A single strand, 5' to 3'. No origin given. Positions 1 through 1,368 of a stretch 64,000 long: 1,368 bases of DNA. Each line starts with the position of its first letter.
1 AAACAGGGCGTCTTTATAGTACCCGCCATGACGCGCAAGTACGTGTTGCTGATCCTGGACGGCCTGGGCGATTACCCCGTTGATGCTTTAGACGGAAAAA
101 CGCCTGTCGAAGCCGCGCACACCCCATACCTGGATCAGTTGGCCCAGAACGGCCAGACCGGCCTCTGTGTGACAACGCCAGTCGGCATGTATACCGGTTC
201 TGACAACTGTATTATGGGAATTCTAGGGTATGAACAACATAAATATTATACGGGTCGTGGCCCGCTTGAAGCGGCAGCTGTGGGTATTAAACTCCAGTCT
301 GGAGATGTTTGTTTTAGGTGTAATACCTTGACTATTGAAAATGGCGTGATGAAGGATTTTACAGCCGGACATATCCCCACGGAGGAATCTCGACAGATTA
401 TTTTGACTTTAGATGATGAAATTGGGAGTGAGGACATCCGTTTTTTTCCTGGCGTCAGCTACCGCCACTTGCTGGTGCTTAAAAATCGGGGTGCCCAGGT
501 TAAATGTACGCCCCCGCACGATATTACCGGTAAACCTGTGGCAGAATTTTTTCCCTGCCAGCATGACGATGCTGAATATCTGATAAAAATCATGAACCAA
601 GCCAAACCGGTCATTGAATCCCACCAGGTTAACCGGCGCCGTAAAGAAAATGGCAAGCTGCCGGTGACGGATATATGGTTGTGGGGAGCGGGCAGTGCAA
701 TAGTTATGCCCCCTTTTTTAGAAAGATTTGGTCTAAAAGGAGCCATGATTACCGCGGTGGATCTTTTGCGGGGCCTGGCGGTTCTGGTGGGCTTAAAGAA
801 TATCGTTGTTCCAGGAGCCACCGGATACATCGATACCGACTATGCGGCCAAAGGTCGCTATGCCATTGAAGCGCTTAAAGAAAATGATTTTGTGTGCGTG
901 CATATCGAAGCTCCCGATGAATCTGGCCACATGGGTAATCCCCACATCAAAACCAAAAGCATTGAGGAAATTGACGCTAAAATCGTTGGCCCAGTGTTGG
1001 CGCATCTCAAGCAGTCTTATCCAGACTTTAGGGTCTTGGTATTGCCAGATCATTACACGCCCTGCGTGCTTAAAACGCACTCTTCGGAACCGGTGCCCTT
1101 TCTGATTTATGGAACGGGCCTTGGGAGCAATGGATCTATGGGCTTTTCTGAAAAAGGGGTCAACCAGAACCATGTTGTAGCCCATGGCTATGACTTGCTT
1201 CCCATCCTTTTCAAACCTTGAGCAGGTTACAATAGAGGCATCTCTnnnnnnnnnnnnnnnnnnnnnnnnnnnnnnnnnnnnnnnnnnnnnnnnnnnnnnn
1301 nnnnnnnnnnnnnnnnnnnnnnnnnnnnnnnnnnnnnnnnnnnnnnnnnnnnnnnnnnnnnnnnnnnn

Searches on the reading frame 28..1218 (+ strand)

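Call 58: search_protein_families(library=pfam, proteins=[window:28-1218:+], max_evalue=0.00001)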
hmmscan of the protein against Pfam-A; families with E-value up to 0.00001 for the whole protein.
window:28-1218:+ (397 aa): 2 families
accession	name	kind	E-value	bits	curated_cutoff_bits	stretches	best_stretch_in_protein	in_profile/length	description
PF10143.14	PhosphMutase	-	1.6e-53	181.5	21.5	1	39-202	1-170/170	2,3-bisphosphoglycerate-independent phosphoglycerate mutase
PF01676.23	Metalloenzyme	-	8.5e-41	140.6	24.3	1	4-367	2-227/252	Metalloenzyme superfamily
